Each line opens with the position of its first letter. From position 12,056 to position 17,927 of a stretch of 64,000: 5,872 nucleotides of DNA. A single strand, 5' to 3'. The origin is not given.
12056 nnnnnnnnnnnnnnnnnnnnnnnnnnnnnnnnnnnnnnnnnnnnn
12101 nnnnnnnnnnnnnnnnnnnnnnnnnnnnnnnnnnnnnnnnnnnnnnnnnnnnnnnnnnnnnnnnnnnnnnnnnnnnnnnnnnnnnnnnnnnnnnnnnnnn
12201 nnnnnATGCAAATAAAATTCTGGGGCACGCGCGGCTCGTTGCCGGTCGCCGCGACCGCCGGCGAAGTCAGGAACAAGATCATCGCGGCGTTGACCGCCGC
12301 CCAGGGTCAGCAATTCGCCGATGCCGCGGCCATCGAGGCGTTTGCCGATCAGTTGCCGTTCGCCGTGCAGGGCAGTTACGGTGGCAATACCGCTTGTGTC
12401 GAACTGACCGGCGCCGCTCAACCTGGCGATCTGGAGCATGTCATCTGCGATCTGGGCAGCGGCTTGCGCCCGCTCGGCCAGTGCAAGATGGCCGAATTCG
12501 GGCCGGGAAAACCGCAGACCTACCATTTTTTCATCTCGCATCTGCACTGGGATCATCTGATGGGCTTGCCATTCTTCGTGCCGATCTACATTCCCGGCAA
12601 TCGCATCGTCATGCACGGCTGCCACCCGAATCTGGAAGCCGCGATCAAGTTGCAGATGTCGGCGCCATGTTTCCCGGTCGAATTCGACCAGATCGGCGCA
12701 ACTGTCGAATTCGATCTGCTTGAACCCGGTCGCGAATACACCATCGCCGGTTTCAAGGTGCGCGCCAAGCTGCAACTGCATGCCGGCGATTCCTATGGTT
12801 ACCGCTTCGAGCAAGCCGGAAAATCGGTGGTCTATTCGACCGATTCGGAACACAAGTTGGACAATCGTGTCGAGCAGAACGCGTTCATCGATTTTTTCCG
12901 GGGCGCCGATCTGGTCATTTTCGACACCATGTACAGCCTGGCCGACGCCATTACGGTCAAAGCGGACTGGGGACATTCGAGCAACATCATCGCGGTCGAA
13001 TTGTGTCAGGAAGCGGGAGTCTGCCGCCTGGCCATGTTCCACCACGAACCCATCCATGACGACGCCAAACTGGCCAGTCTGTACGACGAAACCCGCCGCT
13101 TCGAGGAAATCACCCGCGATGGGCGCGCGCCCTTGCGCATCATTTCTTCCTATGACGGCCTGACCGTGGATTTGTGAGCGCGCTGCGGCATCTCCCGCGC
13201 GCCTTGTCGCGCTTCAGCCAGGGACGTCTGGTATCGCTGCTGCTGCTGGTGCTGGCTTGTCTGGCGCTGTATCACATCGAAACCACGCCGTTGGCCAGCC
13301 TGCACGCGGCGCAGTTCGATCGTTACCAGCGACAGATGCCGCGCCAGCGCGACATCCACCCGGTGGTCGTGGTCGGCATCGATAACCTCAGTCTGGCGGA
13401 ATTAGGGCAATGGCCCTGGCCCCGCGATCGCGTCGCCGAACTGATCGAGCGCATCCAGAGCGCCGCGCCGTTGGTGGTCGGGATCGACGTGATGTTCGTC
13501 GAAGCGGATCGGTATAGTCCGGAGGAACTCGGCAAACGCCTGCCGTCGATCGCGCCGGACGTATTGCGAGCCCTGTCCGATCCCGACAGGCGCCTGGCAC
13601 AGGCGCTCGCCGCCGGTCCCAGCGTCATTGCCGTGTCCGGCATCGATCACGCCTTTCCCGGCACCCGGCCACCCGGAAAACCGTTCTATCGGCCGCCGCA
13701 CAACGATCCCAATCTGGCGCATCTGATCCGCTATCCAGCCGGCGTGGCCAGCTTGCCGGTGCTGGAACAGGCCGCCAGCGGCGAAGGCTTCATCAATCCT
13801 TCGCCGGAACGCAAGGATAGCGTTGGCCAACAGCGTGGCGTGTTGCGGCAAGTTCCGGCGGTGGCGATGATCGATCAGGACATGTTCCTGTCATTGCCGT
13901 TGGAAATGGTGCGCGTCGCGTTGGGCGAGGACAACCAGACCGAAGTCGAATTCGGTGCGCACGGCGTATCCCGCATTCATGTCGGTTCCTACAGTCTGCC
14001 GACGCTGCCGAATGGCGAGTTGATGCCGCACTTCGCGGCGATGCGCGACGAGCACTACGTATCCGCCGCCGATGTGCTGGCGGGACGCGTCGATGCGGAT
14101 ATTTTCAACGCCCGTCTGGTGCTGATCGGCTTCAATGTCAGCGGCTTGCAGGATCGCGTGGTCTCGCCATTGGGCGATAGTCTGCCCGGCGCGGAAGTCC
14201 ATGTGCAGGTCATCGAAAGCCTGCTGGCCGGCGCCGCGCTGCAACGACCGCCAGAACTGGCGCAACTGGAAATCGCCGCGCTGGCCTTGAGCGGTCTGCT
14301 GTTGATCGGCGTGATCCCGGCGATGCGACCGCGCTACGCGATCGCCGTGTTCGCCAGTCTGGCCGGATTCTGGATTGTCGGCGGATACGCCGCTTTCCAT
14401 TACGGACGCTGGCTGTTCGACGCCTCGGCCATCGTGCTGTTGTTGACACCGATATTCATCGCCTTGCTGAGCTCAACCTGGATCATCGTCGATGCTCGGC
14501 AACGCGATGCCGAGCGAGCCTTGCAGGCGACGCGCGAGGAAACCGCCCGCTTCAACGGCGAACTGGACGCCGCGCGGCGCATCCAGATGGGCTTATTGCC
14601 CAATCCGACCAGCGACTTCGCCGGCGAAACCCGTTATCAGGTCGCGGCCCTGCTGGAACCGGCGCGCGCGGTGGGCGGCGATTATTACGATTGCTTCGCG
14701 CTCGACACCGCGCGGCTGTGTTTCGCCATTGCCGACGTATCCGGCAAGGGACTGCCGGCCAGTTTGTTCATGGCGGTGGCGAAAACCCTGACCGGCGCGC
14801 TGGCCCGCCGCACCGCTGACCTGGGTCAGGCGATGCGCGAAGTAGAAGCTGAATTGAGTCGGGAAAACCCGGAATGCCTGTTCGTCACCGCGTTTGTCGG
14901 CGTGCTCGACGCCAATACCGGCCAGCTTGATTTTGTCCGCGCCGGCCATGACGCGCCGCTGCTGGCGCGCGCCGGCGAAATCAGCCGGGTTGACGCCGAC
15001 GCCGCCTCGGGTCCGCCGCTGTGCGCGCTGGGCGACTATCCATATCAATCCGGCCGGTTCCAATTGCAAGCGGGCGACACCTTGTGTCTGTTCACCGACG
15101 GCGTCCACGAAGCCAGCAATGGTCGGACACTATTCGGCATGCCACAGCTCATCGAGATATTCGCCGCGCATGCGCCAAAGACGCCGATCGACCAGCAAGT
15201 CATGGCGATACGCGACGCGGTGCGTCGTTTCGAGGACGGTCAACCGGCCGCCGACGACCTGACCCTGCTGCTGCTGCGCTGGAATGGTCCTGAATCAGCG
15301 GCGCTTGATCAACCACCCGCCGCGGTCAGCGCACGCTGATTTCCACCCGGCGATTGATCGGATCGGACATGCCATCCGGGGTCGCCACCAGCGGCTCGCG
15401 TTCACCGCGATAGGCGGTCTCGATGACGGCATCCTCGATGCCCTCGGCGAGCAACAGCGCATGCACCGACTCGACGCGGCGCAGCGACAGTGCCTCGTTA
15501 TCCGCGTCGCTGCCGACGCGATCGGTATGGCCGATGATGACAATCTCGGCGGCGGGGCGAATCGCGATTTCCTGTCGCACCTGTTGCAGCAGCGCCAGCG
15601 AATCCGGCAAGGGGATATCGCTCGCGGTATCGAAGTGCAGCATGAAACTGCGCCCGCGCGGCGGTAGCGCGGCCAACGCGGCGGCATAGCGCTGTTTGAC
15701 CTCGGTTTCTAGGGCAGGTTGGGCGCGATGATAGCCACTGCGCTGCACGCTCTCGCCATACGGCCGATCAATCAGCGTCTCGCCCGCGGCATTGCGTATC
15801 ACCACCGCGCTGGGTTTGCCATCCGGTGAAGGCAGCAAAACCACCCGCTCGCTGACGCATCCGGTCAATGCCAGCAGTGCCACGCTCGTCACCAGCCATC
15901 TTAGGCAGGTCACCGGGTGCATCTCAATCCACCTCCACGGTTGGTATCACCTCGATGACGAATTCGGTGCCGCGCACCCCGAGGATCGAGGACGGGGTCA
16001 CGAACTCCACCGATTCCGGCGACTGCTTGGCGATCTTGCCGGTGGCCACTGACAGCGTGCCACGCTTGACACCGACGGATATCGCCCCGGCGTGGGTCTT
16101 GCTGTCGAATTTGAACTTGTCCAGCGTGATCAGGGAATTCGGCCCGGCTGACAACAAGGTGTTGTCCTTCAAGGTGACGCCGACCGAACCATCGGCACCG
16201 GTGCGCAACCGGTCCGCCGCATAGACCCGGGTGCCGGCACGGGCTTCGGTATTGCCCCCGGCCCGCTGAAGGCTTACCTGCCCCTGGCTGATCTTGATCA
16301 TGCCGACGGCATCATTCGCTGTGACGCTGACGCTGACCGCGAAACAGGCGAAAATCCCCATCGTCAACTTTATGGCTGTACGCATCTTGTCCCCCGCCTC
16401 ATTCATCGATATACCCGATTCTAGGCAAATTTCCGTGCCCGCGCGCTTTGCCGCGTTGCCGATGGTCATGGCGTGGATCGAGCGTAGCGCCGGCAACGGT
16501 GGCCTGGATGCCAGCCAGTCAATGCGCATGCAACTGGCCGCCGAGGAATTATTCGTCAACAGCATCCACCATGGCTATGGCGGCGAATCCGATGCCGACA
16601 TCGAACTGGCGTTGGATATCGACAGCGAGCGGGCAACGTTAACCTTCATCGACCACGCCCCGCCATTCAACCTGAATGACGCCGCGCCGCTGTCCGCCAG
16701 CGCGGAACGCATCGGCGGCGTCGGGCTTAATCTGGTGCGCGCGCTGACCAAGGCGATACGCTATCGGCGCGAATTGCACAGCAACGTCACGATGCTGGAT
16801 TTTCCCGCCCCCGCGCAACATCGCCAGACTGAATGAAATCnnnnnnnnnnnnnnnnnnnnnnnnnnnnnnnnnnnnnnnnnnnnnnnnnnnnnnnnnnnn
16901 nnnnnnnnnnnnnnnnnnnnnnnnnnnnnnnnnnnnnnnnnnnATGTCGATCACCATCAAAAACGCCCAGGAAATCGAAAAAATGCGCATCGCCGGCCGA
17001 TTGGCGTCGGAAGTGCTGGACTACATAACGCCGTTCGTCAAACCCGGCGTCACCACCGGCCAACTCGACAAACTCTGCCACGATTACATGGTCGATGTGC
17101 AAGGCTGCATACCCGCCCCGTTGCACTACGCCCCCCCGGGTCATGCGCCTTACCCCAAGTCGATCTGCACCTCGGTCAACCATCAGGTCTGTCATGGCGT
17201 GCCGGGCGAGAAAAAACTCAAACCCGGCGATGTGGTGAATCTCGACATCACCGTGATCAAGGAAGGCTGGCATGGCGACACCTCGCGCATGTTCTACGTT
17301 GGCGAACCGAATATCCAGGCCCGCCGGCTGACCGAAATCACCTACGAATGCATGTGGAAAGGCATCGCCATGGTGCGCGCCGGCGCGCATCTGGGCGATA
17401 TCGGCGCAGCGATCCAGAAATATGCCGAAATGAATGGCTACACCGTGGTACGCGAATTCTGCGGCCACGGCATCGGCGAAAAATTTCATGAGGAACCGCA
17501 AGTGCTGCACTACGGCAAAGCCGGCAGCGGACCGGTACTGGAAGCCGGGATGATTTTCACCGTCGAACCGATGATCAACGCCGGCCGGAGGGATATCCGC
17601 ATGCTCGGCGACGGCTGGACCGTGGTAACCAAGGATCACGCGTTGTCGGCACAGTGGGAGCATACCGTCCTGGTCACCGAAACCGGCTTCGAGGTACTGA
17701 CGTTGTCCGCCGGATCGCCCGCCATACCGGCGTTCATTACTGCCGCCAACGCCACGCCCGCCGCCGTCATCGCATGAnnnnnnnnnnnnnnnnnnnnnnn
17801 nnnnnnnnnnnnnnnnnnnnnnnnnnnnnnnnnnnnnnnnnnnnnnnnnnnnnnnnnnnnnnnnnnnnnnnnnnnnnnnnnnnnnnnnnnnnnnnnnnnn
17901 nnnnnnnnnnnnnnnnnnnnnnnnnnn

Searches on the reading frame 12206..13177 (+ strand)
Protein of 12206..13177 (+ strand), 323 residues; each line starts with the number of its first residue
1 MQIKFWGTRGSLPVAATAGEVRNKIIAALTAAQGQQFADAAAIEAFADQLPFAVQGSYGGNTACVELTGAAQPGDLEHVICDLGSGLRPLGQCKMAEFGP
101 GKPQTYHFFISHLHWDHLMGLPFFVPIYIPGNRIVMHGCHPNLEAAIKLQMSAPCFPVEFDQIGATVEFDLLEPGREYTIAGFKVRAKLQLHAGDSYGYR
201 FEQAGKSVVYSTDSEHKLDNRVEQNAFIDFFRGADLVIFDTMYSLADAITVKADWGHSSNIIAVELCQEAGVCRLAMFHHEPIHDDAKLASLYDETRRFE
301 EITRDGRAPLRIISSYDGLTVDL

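Call 32: search_protein_families(library=ncbifam, proteins=[window:12206-13177:+], max_evalue=0.00001)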
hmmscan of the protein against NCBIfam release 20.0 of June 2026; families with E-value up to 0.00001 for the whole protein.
window:12206-13177:+ (323 aa): 7 families
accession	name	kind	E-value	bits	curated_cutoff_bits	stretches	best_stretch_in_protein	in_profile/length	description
TIGR02651.1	RNase_Z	equivalog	4.6e-14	52.2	292.95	1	95-206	42-152/302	ribonuclease Z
NF041851.1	cyc_nuc_deg_phdiest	equivalog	1.9e-13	50.4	400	1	77-288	30-229/253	cyclic nucleotide-degrading phosphodiesterase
NF000801.0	PRK00055.1-3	equivalog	6.2e-13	48.5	252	0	92-204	41-155/307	ribonuclease Z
NF000800.0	PRK00055.1-1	equivalog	3e-11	42.9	398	0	92-207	46-156/305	ribonuclease Z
TIGR02649.1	true_RNase_BN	exception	6.3e-11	41.8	563.7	0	91-206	44-154/304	ribonuclease BN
NF002558.0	PRK02126.1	subfamily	7.5e-08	31.7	315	0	202-298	239-330/345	ribonuclease Z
NF041257.1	GntH_guanitoxin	equivalog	5.7e-06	25.4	333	0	177-257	158-231/374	guanitoxin biosynthesis MBL fold metallo-hydrolase GntH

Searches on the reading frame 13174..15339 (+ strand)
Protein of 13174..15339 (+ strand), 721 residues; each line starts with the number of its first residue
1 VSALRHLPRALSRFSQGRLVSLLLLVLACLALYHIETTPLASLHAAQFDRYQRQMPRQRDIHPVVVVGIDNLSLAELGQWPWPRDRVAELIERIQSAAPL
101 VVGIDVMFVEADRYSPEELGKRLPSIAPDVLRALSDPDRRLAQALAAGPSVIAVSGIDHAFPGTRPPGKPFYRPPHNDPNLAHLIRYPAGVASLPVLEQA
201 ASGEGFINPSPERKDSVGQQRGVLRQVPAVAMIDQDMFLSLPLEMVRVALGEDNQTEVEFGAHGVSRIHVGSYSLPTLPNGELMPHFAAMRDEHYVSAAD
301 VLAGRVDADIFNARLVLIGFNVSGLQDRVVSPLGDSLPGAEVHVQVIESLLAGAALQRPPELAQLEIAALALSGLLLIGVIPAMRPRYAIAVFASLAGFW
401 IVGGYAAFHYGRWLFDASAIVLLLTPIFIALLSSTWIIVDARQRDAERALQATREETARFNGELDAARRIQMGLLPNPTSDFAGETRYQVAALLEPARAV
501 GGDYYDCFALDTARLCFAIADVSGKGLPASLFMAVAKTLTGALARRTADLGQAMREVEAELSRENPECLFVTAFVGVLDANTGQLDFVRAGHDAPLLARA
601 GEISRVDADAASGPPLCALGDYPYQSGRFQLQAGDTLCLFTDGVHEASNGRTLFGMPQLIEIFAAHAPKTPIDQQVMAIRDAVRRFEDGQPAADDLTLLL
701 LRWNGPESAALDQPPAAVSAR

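Call 32: search_protein_families(library=ncbifam, proteins=[window:13174-15339:+], max_evalue=0.00001)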
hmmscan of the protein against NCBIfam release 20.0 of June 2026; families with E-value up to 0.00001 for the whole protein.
window:13174-15339:+ (721 aa): 3 families
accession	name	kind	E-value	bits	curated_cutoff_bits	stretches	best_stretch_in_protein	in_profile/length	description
NF045505.1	RR_RssB_Pseudo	equivalog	1.1e-12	47.7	700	1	446-653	141-347/394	two-component system response regulator RssB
NF038263.1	prot_phos_SiaA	equivalog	2e-12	46.5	700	1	439-702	390-656/658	biofilm regulation protein phosphatase SiaA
TIGR02865.1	spore_II_E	equivalog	1.7e-08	33.1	490.8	1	489-650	555-713/764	stage II sporulation protein E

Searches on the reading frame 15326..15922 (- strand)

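Call 32: search_protein_families(library=ncbifam, proteins=[window:15326-15922:-], max_evalue=0.00001)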
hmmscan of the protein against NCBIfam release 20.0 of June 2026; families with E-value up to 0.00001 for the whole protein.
window:15326-15922:- (198 aa): 15 families
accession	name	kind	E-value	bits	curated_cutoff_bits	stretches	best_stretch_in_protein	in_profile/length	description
NF053611.1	YiaD_Gzip_OmpA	equivalog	5.9e-18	65.3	175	1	96-197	105-206/206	YiaD family glycine zipper/OmpA-like lipoprotein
NF053612.1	anchor_PA1041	equivalog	2.7e-15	57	250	1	95-197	133-235/236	PA1041 family peptidoglycan-binding anchor lipoprotein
NF045787.1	OmpABordt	equivalog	3.7e-14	52.8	200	1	103-197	95-189/194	outer membrane protein OmpA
TIGR03789.1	pdsO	hypoth_equivalog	6.6e-13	48.9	152.2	1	93-196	139-242/243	sortase-associated OmpA-like protein PdsO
TIGR02802.1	Pal_lipo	equivalog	2.2e-12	47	125.35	1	97-196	4-103/104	peptidoglycan-associated lipoprotein Pal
NF053585.1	OMP_LP_YfiB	equivalog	8.4e-12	45.3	128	1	110-197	73-160/163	outer membrane lipoprotein YfiB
NF033763.1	exchanger_TraB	exception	2.7e-11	42.2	700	1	95-197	394-497/522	outer membrane exchange protein TraB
NF053613.1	OMP_toxin_LptF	equivalog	5.4e-11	42.7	400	1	106-197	154-245/256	lipotoxin F family OmpA-related lipoprotein LptF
TIGR03350.1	type_VI_ompA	equivalog_domain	3.2e-10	40.1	139.8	1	106-197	43-137/137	type VI secretion system protein TssL, long form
NF008071.1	PRK10808.1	equivalog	1.7e-09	37.5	277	1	120-179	259-319/358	porin OmpA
NF007804.1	PRK10510.1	equivalog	1.1e-08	34.7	307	1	123-197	142-216/219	OmpA family lipoprotein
NF047726.1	AutTranAdhPGAsTpgA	equivalog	1.5e-08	34.2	350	1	84-173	147-237/268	trimeric autotransporter adhesin/peptidogylcan-associated protein TpgA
NF005999.0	PRK08126.1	subfamily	2e-08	33.5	571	1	111-197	341-430/432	hypothetical protein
NF052230.1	T9SS_PorE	exception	8.7e-07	27.6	600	1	106-178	528-600/648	PorE family type IX secretion system protein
NF053607.1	CHU_0125_OmpA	equivalog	4.4e-06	25.5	620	1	106-196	544-635/639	CHU_0125 family OmpA-like outer membrane integrity protein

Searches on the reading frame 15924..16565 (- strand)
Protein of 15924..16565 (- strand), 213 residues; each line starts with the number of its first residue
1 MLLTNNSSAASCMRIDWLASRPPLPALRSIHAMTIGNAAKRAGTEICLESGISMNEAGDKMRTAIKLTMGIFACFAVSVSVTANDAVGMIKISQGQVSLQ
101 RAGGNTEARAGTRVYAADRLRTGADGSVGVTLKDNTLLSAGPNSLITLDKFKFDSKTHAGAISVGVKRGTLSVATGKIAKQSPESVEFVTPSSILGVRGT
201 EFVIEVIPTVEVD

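Call 32: search_protein_families(library=ncbifam, proteins=[window:15924-16565:-], max_evalue=0.00001)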
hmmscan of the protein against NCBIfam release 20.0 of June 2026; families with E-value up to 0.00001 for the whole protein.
window:15924-16565:- (213 aa): 2 families
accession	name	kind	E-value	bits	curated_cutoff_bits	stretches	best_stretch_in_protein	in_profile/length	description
NF047849.1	Lsa33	exception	7.8e-12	45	420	1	69-206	10-148/310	surface adhesin Lsa33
NF033165.1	lipo_LipL45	exception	4.1e-07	29.4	350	1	83-205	35-155/391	lipoprotein LipL45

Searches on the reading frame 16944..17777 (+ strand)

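Call 90: search_protein_families(library=pfam, proteins=[window:16944-17777:+], max_evalue=0.001)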
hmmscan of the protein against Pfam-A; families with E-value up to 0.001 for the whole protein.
window:16944-17777:+ (277 aa): 1 family
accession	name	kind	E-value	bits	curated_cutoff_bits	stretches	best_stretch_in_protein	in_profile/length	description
PF00557.29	Peptidase_M24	-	5.4e-55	186.8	23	1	12-246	1-208/208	Metallopeptidase family M24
